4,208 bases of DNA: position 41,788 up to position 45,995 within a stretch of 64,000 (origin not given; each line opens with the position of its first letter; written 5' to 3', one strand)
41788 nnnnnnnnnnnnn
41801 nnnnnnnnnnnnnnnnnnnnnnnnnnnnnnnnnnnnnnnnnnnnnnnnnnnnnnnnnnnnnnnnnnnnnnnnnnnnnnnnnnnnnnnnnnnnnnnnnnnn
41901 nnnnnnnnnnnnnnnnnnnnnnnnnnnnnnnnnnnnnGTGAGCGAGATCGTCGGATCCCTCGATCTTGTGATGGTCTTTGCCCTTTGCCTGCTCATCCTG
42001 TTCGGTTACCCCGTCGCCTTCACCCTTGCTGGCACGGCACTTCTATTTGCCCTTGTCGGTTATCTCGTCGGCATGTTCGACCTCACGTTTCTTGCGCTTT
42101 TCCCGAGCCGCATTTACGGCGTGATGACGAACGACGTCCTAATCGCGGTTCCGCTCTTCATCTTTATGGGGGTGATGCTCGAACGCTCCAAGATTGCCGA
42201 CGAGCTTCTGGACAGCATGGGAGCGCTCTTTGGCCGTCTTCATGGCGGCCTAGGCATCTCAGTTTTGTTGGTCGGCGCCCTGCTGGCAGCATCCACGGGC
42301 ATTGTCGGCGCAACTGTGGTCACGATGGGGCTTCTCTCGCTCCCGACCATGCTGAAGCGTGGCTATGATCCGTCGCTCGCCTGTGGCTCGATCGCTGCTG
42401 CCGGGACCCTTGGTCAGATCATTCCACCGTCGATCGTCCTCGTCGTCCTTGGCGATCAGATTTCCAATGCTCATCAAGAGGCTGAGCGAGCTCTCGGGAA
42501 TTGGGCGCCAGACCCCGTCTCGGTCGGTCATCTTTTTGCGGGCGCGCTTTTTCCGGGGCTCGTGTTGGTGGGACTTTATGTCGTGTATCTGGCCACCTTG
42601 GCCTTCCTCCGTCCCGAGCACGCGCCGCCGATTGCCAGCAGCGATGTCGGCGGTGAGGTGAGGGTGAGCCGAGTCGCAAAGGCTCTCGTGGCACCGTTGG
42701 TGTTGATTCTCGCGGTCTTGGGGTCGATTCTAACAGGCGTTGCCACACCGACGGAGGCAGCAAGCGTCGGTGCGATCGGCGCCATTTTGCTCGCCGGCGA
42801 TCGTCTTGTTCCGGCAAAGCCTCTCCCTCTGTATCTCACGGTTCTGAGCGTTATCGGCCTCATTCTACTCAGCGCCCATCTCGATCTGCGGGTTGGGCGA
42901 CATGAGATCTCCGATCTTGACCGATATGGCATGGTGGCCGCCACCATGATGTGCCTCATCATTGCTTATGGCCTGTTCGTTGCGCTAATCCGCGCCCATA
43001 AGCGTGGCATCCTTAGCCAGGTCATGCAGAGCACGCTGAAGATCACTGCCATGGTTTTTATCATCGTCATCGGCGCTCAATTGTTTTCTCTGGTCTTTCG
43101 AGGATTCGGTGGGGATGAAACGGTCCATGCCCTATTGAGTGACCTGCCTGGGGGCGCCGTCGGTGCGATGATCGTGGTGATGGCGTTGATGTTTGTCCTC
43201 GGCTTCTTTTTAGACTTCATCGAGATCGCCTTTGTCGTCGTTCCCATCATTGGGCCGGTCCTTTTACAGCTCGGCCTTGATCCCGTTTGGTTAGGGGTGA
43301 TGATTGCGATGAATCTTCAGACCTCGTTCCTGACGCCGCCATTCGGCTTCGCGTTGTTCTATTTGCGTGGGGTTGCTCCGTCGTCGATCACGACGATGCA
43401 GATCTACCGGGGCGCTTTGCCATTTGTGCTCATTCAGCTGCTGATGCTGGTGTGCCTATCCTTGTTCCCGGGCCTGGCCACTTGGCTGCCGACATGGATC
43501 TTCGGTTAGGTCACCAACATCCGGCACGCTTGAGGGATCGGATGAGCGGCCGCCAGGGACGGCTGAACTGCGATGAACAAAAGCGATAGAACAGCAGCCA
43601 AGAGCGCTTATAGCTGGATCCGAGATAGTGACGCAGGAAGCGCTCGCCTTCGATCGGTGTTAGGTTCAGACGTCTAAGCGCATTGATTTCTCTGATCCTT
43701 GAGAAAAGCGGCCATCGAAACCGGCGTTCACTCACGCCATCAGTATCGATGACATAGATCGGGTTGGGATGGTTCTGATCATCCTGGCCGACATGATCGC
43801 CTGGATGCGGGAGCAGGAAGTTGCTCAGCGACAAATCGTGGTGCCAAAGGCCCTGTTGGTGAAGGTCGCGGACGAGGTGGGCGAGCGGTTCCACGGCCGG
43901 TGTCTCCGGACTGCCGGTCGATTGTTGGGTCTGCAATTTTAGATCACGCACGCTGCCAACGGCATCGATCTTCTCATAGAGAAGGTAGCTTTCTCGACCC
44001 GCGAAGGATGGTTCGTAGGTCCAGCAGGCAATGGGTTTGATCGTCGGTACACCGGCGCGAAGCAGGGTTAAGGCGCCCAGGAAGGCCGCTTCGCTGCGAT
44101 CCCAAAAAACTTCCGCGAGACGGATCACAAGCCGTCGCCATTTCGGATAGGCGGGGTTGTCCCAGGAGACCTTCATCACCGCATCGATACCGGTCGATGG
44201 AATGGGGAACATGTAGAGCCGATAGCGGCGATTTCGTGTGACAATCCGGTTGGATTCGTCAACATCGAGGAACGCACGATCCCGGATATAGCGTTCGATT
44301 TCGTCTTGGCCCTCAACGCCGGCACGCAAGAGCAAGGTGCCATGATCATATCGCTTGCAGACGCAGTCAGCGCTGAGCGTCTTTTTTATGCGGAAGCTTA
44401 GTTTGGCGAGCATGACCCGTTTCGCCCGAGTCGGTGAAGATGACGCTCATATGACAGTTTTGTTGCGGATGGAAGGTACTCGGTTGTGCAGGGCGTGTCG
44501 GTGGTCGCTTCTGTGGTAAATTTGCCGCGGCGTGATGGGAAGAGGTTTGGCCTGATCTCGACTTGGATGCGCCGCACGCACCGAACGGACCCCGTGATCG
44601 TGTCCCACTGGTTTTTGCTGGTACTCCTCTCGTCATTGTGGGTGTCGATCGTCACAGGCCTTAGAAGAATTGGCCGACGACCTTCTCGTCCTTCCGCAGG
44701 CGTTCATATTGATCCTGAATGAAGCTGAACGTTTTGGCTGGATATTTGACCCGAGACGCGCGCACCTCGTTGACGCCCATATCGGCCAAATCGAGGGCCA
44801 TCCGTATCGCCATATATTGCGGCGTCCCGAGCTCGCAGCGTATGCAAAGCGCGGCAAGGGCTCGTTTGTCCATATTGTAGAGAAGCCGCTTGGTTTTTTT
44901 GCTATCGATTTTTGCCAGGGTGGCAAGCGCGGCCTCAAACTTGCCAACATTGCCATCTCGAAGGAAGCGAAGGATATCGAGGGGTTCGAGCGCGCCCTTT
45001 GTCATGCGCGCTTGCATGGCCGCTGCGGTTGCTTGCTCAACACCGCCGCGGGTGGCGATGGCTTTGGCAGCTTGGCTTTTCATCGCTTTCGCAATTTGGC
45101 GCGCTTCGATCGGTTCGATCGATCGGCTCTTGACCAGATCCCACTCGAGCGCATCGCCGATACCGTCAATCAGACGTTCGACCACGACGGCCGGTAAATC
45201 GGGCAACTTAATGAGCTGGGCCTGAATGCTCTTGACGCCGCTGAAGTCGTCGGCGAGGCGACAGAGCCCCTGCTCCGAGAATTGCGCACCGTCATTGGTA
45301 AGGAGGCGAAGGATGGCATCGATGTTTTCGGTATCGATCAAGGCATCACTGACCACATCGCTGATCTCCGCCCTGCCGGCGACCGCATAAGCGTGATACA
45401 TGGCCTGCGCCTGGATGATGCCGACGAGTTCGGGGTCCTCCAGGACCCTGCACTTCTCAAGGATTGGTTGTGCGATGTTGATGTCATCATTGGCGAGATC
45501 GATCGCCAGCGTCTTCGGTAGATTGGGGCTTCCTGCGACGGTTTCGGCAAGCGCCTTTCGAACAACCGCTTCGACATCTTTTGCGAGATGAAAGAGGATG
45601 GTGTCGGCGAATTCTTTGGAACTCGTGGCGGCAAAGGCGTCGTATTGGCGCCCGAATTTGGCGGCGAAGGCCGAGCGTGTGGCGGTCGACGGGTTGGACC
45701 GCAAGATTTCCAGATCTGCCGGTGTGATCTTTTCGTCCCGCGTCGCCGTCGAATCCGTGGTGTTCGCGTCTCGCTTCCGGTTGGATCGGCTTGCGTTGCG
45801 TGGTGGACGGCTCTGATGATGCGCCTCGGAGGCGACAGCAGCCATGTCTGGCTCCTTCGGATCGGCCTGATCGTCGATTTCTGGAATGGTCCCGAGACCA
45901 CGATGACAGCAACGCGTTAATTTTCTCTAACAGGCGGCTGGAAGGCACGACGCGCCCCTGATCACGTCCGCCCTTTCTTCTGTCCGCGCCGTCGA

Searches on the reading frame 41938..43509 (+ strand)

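Call 11: search_protein_families(library=pfam, proteins=[window:41938-43509:+], max_evalue=0.0001)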
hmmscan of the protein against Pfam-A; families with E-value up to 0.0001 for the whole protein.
window:41938-43509:+ (523 aa): 1 family
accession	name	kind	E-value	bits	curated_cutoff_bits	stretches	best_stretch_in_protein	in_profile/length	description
PF06808.19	DctM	-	2.6e-75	254.2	23.8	2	15-286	3-249/413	Tripartite ATP-independent periplasmic transporter, DctM component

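Call 17: search_protein_families(library=ncbifam, proteins=[window:41938-43509:+], max_evalue=0.001)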
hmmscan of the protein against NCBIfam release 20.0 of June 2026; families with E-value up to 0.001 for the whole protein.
window:41938-43509:+ (523 aa): 3 families
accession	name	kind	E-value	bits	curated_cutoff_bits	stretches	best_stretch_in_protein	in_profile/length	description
TIGR00786.1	dctM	subfamily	1.8e-91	306.9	268.45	2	23-286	1-236/405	TRAP transporter large permease subunit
NF011634.1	PRK15060.1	equivalog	5.7e-20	71.7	800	2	333-515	235-418/425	2,3-diketo-L-gulonate TRAP transporter large permease YiaN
TIGR02123.1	TRAP_fused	subfamily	8.8e-13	47.8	320.65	1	52-164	152-264/615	TRAP transporter fused permease subunit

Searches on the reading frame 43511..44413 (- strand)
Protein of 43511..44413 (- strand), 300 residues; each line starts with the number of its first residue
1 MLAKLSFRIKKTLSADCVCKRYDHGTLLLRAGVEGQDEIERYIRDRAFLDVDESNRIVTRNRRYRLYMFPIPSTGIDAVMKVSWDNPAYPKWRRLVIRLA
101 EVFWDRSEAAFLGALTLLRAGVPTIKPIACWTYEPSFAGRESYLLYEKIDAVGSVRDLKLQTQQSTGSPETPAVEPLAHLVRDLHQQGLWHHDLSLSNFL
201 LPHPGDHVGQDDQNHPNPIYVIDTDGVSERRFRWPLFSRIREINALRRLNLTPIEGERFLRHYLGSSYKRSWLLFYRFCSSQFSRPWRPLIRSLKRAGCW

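Call 17: search_protein_families(library=ncbifam, proteins=[window:43511-44413:-], max_evalue=0.001)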
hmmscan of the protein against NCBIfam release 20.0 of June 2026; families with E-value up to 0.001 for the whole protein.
window:43511-44413:- (300 aa): 2 families
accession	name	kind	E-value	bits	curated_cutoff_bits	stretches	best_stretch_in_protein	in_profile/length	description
NF011703.0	PRK15123.1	equivalog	5.6e-08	32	170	1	117-269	85-237/268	lipopolysaccharide core heptose(I) kinase RfaP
NF002475.0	PRK01723.1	equivalog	3.3e-06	26.3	142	1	116-226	97-189/241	3-deoxy-D-manno-octulosonic acid kinase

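Call 75: search_protein_families(library=pfam, proteins=[window:43511-44413:-], max_evalue=0.01)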
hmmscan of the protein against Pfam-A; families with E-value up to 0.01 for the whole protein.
window:43511-44413:- (300 aa): 1 family
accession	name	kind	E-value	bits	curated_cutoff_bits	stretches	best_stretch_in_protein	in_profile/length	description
PF06293.20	Kdo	-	8.1e-10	38.9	21.3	1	117-263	68-207/207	Lipopolysaccharide kinase (Kdo/WaaP) family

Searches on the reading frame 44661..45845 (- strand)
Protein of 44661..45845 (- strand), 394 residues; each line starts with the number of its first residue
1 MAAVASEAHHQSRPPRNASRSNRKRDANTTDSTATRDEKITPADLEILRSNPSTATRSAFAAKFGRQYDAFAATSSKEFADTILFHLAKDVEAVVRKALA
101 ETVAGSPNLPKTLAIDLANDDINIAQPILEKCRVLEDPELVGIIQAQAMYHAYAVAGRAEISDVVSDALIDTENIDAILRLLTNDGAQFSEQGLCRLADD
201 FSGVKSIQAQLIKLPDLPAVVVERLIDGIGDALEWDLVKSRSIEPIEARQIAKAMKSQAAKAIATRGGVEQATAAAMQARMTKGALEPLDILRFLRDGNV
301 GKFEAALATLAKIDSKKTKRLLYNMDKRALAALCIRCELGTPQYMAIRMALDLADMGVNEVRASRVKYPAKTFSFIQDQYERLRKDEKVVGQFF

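Call 17: search_protein_families(library=ncbifam, proteins=[window:44661-45845:-], max_evalue=0.001)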
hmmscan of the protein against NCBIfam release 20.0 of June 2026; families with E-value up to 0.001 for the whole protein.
window:44661-45845:- (394 aa): 1 family
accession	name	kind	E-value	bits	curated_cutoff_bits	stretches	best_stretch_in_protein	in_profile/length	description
NF052659.1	SpbR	equivalog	7.4e-60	203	400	1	41-386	2-349/358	SpbR family protein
